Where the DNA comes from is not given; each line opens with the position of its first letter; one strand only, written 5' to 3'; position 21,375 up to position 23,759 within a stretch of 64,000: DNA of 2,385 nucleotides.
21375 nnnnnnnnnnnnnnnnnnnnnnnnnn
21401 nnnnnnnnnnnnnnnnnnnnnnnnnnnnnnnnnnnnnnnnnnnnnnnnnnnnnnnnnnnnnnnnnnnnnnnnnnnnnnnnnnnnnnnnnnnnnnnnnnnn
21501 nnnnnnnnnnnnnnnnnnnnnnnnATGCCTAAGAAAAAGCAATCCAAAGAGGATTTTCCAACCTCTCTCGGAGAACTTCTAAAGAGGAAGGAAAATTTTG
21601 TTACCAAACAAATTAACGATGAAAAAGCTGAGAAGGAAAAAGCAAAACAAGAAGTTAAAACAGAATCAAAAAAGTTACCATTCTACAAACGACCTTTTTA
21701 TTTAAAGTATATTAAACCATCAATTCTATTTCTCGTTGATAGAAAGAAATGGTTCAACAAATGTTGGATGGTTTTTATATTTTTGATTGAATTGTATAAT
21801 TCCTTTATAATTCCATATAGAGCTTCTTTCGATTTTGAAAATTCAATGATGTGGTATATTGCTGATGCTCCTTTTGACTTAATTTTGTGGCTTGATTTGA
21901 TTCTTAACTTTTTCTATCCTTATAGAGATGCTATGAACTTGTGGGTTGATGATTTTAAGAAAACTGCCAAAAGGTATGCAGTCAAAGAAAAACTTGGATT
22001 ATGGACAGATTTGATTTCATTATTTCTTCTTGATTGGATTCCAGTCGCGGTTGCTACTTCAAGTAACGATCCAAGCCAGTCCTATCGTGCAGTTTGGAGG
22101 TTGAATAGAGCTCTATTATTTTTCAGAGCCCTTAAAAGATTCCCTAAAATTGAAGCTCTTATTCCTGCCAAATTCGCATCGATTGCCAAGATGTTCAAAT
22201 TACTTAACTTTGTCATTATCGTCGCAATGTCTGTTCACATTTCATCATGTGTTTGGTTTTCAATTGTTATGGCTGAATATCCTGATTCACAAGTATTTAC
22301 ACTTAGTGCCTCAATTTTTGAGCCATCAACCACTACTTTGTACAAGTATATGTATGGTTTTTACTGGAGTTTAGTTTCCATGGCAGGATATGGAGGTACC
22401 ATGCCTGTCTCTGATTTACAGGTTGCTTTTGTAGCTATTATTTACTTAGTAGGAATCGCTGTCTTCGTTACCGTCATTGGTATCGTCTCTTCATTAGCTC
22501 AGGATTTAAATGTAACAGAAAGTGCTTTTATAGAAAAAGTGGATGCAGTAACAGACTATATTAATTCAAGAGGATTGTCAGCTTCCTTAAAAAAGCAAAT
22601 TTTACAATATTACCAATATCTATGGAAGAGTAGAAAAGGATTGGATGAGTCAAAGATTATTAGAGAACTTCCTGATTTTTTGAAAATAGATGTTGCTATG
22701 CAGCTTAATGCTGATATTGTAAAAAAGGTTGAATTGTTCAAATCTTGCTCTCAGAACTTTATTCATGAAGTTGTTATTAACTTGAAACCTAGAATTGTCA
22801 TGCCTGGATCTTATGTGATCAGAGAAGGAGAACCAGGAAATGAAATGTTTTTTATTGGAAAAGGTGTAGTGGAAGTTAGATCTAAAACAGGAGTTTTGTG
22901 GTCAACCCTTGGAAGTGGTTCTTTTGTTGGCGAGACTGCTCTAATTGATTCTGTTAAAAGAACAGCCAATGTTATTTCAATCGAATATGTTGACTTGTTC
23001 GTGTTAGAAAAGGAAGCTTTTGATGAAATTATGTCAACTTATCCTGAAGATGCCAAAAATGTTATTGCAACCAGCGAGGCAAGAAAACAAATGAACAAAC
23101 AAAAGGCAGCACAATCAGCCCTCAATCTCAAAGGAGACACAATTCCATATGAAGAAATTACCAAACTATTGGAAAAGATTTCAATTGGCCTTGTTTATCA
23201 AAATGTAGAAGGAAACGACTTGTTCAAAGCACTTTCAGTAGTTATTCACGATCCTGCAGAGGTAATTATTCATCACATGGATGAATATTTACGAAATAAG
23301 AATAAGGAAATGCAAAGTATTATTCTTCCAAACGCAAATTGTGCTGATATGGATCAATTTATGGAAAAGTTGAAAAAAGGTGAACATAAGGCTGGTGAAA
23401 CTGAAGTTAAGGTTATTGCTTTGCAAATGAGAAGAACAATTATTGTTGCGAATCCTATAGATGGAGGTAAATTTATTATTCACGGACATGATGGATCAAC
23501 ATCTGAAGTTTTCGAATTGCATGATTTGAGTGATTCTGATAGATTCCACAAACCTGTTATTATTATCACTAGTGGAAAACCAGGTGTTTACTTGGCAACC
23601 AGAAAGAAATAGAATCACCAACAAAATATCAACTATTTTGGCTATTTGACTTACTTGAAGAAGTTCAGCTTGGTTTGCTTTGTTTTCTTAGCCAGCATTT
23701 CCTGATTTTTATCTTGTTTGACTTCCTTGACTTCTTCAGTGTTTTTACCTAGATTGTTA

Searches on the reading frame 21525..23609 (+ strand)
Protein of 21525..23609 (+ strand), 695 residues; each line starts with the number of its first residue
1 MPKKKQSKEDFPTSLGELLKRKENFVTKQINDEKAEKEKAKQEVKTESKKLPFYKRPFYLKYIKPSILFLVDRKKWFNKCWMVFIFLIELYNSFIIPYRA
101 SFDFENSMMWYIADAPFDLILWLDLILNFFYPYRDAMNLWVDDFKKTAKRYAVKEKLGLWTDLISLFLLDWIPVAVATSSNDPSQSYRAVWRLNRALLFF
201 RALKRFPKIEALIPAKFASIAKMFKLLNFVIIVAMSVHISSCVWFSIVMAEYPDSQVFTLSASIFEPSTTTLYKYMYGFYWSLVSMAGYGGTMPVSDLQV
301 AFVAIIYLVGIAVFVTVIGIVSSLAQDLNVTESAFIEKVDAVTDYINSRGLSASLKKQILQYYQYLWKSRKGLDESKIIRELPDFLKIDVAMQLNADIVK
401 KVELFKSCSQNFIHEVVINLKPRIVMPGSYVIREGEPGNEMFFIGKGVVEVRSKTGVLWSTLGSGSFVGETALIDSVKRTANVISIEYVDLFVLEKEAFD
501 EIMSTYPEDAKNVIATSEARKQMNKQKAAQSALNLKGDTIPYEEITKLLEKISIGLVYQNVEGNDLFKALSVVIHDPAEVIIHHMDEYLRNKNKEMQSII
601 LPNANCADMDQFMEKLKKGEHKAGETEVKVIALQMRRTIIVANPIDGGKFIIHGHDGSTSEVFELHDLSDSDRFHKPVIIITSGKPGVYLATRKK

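Call 8: list_cluster_members(proteins=[window:21525-23609:+, window:33208-33942:+, window:50909-51592:-, window:51771-52760:-, window:30497-32545:-, window:59898-62774:-, window:10511-13588:-, window:8113-10494:+, window:42080-44065:+, window:6130-7479:+])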
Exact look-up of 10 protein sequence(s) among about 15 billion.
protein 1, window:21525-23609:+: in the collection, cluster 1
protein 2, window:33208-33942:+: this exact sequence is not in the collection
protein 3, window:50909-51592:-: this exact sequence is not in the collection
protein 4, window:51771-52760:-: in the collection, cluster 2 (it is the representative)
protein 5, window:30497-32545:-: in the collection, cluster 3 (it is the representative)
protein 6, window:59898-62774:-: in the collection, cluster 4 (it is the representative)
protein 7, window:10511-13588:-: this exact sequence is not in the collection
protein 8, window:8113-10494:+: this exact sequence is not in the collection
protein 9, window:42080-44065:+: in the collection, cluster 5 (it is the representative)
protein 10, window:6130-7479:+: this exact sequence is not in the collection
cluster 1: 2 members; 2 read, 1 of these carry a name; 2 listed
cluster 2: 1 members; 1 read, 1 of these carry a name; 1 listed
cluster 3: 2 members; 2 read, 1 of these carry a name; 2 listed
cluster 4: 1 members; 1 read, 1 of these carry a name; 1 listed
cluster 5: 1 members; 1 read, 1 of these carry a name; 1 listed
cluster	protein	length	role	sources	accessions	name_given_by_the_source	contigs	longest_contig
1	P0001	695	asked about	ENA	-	-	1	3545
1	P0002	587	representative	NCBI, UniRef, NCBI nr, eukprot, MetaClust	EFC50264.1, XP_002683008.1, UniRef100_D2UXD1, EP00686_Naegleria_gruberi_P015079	cyclic nucleotide gated channel alpha [Naegleria gruberi] | Cyclic nucleotide gated channel alpha n=1 Tax=Naegleria gruberi TaxID=5762 ... | XP_002683008.1 cyclic nucleotide gated channel alpha [Naegleria gruberi strain NEG-M]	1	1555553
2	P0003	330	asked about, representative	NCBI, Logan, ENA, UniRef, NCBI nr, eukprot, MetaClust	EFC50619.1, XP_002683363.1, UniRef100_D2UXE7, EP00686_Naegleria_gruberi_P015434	predicted protein [Naegleria gruberi] | Predicted protein n=1 Tax=Naegleria gruberi TaxID=5762 RepID=D2UXE7_NAEGR | uncharacterized protein NAEGRDRAFT_82397 [Naegleria gruberi]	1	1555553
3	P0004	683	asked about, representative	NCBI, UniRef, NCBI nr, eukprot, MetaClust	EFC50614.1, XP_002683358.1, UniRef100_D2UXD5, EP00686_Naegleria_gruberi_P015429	predicted protein [Naegleria gruberi] | Predicted protein n=1 Tax=Naegleria gruberi TaxID=5762 RepID=D2UXD5_NAEGR | uncharacterized protein NAEGRDRAFT_61085 [Naegleria gruberi]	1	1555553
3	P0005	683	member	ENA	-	-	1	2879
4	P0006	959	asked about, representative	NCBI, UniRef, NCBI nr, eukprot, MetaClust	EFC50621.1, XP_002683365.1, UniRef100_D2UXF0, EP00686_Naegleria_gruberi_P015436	hypothetical protein NAEGRDRAFT_61099 [Naegleria gruberi] | Uncharacterized protein n=1 Tax=Naegleria gruberi TaxID=5762 RepID=D2UXF0_NAEGR | uncharacterized protein NAEGRDRAFT_61099 [Naegleria gruberi]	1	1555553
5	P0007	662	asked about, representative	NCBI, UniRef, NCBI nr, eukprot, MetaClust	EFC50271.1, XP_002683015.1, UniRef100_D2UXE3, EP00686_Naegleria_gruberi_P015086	predicted protein [Naegleria gruberi] | Predicted protein n=1 Tax=Naegleria gruberi TaxID=5762 RepID=D2UXE3_NAEGR | uncharacterized protein NAEGRDRAFT_61092 [Naegleria gruberi]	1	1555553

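Call 9: search_protein_families(library=pfam, proteins=[window:21525-23609:+])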
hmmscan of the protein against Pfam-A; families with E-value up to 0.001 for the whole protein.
window:21525-23609:+ (695 aa): 2 families
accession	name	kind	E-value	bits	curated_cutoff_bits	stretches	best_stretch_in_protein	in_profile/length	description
PF00027.35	cNMP_binding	-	4.3e-17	62.3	27.5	1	425-506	4-89/89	Cyclic nucleotide-binding domain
PF00520.37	Ion_trans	-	9.9e-13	48.3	25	1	79-329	2-237/241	Ion transport protein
